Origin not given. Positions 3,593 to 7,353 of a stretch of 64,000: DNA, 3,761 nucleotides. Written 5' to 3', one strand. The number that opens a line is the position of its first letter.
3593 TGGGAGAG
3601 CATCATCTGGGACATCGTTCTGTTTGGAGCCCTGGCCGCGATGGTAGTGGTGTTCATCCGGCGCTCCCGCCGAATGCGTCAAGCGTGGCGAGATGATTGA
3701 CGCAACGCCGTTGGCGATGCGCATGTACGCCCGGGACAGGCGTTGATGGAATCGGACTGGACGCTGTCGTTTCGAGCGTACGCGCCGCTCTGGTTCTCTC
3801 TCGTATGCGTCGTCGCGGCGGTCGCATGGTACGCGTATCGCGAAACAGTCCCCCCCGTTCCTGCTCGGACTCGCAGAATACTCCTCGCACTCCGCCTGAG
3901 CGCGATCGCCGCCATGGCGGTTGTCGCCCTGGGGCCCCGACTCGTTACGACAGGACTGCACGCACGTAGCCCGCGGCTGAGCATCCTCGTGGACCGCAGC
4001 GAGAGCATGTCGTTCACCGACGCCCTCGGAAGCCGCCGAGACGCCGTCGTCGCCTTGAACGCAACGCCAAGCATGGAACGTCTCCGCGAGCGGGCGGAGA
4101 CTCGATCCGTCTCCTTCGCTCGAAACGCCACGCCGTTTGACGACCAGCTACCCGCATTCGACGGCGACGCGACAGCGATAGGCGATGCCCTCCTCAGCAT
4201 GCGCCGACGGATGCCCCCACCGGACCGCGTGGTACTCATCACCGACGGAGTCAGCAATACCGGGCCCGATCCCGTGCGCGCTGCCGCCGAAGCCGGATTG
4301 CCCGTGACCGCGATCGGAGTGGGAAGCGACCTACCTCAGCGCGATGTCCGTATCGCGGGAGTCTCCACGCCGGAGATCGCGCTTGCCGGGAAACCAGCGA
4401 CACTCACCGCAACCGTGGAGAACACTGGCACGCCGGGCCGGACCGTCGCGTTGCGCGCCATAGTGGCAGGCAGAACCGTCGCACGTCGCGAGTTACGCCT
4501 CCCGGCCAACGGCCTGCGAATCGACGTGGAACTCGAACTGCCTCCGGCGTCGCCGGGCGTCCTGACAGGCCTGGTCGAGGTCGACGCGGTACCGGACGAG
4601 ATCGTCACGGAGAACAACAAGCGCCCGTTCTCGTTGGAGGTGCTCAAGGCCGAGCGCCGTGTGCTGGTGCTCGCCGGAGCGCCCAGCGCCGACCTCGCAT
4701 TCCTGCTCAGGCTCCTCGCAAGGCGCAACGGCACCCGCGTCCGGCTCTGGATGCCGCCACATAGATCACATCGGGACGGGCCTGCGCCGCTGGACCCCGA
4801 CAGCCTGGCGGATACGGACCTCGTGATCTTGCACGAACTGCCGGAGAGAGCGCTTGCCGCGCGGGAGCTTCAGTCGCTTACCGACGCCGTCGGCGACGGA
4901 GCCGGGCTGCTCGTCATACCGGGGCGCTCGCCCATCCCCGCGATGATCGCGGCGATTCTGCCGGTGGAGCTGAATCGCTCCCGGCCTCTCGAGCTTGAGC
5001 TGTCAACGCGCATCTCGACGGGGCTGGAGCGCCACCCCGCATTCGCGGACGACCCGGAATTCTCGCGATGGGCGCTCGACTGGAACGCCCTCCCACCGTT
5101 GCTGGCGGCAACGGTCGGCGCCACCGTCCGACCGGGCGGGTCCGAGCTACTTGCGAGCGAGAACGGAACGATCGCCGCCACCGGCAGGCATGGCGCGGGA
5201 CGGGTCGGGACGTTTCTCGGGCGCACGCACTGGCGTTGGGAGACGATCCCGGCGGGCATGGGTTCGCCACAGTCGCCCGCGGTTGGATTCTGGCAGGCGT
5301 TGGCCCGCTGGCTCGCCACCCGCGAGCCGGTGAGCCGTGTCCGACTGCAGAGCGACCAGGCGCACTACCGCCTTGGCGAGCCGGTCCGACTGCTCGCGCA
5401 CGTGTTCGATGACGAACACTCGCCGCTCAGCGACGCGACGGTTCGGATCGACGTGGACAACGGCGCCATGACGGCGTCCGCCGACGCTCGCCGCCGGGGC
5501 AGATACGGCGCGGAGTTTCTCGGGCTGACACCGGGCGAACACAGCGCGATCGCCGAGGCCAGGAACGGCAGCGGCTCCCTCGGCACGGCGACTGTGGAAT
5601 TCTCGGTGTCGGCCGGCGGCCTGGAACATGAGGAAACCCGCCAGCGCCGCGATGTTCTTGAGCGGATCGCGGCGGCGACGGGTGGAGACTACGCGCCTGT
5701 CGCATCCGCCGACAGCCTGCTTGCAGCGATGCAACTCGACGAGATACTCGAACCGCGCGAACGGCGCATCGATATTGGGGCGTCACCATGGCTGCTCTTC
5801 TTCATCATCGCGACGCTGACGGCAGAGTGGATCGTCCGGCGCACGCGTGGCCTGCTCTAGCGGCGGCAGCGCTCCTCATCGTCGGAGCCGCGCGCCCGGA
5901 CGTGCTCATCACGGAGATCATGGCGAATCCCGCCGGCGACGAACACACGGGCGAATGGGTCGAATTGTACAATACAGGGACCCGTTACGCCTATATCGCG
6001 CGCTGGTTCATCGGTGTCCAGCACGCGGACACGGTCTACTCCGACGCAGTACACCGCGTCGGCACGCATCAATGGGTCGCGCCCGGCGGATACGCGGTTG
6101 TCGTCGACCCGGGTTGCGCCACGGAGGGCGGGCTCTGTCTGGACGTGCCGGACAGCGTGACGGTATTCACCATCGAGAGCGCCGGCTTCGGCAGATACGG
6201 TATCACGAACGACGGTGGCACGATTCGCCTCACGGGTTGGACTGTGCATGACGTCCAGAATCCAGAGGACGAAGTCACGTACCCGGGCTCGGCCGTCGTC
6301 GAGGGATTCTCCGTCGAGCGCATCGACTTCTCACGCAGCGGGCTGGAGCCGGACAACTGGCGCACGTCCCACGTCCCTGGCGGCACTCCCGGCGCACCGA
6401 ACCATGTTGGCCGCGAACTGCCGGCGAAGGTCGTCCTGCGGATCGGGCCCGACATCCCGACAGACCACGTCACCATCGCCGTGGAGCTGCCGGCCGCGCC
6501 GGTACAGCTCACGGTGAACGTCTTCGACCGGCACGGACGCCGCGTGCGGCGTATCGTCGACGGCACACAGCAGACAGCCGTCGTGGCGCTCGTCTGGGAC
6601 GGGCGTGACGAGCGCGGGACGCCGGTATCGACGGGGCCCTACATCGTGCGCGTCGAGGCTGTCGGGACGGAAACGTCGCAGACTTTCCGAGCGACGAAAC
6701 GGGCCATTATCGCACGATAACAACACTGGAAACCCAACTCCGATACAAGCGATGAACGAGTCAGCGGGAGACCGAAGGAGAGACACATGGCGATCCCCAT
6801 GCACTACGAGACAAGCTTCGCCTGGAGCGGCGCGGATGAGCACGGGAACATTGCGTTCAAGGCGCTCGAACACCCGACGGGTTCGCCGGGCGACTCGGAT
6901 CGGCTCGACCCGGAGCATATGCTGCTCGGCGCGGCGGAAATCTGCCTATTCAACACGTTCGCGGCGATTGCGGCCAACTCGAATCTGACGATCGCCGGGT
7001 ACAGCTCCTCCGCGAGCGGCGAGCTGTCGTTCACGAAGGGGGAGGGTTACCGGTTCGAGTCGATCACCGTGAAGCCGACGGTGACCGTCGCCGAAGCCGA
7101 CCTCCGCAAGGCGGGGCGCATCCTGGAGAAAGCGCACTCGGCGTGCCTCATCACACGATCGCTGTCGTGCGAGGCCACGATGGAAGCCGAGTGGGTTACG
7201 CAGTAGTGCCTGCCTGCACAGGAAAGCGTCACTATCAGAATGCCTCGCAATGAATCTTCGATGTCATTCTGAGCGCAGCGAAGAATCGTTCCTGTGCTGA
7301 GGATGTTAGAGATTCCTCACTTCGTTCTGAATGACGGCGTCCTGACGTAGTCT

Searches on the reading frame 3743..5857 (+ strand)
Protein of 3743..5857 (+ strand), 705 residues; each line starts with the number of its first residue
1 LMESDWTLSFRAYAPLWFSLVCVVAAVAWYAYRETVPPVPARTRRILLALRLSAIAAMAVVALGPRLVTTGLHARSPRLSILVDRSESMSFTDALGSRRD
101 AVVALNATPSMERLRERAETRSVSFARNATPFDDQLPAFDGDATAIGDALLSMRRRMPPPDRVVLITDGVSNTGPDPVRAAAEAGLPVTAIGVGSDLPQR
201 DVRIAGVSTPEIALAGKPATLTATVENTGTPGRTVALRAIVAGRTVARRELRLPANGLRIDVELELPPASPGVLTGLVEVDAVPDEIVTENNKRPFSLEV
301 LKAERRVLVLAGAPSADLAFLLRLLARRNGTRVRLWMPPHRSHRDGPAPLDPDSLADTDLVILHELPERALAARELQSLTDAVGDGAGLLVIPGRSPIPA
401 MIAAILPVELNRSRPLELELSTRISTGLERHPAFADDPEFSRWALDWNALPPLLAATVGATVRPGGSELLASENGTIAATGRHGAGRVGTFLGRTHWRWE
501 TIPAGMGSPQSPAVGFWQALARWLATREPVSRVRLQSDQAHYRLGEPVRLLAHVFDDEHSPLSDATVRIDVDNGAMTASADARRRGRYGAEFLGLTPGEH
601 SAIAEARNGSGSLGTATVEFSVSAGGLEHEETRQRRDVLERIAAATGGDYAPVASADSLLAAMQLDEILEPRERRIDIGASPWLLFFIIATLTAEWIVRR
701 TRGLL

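Call 35: search_protein_families(library=ncbifam, proteins=[window:3743-5857:+], max_evalue=0.001)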
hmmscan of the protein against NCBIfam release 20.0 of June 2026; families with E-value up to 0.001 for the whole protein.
window:3743-5857:+ (705 aa): 1 family
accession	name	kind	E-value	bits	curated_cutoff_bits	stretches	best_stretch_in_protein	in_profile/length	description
NF047508.1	VWA_BatA_Lepto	exception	3.1e-05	23.2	380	1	142-201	169-236/315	VWA domain-containing protein BatA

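Call 100: search_protein_families(library=pfam, proteins=[window:3743-5857:+], max_evalue=0.01)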
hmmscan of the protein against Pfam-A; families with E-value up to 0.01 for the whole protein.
window:3743-5857:+ (705 aa): 5 families
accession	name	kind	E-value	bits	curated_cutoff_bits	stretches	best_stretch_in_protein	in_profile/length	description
PF16640.11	Big_3_5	-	1.9e-05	25.6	35.5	0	208-246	3-39/88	Bacterial Ig-like domain (group 3)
PF02369.22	Big_1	-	0.00013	22.4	34.9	1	548-620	19-92/93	Bacterial Ig-like domain (group 1)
PF00092.34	VWA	-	0.0012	19.5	23.8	1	145-204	80-150/174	von Willebrand factor type A domain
PF24157.1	DUF7408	-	0.0049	17.3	27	0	356-430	36-108/174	Domain of unknown function (DUF7408)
PF13519.12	VWA_2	-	0.0073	17.4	27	0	81-105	3-27/107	von Willebrand factor type A domain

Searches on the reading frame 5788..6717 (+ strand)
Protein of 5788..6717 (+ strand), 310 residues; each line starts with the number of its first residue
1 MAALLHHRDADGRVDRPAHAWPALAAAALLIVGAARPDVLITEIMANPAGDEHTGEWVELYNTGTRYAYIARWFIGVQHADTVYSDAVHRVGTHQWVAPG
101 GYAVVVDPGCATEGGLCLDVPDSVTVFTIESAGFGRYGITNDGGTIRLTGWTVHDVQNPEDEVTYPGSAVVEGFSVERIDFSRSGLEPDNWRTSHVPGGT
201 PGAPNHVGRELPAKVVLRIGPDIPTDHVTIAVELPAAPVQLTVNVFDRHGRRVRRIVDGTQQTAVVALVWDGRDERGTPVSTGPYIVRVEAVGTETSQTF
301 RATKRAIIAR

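Call 35: search_protein_families(library=ncbifam, proteins=[window:5788-6717:+], max_evalue=0.001)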
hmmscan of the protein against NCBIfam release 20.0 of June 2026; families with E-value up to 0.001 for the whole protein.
window:5788-6717:+ (310 aa): 3 families
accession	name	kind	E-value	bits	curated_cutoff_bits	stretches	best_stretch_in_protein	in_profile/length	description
NF005176.1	PRK06655.1-1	equivalog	2.5e-09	37.3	230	1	230-304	88-162/197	flagellar hook assembly protein FlgD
NF009276.0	PRK12633.1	equivalog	2.4e-08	34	383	1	214-297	102-187/234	flagellar basal body rod modification protein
NF033707.1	T9SS_sortase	equivalog_domain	1.7e-05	22.7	420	1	229-308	1013-1094/1095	type IX secretion system sortase PorU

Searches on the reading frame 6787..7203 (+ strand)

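Call 35: search_protein_families(library=ncbifam, proteins=[window:6787-7203:+], max_evalue=0.001)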
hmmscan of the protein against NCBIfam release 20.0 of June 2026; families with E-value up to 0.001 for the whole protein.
window:6787-7203:+ (139 aa): 2 families
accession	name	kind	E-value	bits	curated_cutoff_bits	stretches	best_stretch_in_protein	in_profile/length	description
TIGR03563.1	perox_SACOL1771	subfamily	4.9e-14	52.4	166.15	1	8-129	4-133/138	SACOL1771 family peroxiredoxin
TIGR03562.1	osmo_induc_OsmC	subfamily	7.1e-05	22.9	85.8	1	38-133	41-136/137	OsmC family peroxiredoxin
